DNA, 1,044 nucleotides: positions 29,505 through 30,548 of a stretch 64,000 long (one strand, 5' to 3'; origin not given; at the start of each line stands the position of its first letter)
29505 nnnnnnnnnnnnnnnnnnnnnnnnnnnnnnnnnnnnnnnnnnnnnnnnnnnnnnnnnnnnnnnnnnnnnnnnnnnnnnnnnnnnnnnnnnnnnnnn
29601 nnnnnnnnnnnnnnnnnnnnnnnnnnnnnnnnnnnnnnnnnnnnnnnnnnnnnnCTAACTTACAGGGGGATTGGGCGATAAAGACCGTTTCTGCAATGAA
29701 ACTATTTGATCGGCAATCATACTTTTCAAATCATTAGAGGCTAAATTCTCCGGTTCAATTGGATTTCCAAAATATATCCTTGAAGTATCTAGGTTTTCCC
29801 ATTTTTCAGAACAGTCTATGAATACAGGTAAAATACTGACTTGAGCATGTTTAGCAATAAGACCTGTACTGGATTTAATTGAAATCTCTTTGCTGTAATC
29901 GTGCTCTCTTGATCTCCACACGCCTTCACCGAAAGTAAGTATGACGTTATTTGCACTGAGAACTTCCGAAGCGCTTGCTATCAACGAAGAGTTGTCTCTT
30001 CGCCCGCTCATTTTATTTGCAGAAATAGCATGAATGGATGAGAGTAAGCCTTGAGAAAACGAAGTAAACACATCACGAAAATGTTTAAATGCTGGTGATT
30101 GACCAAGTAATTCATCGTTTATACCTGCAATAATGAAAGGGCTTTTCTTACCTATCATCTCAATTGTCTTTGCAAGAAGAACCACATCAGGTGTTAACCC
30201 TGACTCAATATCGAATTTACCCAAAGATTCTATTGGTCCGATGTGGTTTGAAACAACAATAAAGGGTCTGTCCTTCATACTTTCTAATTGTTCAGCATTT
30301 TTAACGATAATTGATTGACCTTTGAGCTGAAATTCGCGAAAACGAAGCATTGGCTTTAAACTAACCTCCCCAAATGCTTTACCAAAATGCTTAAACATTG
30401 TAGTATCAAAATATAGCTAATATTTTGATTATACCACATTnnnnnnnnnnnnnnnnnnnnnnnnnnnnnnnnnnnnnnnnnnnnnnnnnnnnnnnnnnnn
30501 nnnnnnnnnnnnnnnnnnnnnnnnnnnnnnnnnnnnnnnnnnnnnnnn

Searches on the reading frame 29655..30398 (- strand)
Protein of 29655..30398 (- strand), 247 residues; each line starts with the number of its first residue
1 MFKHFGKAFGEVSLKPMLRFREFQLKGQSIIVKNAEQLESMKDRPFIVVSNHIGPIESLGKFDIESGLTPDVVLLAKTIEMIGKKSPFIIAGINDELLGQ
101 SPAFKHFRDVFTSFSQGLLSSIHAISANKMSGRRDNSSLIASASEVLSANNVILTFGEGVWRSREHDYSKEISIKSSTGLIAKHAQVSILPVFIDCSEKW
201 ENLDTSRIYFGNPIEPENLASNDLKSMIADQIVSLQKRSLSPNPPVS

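Call 19: find_encoding_contigs(protein=window:29655-30398:-, flank=10000, max_places=3)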
Protein window:29655-30398:- (247 aa): 15 contigs read that carry it; 3 places shown.
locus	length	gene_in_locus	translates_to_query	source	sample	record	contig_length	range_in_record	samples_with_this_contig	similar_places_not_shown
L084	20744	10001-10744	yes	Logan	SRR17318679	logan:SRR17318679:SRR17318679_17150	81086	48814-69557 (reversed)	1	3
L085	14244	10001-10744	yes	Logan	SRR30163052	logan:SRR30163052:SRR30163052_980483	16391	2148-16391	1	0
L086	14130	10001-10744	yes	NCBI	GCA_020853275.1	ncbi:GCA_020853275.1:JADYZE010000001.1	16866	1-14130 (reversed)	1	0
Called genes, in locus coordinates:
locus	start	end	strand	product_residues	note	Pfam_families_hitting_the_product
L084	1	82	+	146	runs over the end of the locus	-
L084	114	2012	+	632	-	PF08309:LVIVD (faint)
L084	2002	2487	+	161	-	-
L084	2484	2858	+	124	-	-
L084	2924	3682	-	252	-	-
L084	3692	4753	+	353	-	-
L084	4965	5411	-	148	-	-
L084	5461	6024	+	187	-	PF04011:LemA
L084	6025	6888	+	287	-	PF04536:TPM_phosphatase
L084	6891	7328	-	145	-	PF04120:Iron_permease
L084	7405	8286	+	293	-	PF13641:Glyco_tranf_2_3, PF00535:Glycos_transf_2, PF10111:Glyco_tranf_2_2 (weak)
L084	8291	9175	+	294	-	PF13641:Glyco_tranf_2_3, PF00535:Glycos_transf_2, PF10111:Glyco_tranf_2_2 (faint)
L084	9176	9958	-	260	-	PF00535:Glycos_transf_2, PF10111:Glyco_tranf_2_2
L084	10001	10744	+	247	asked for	PF01553:Acyltransferase (faint)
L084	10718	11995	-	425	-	PF03721:UDPG_MGDP_dh_N, PF00984:UDPG_MGDP_dh, PF03720:UDPG_MGDP_dh_C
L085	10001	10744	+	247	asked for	PF01553:Acyltransferase (faint)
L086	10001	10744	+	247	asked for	PF01553:Acyltransferase (faint)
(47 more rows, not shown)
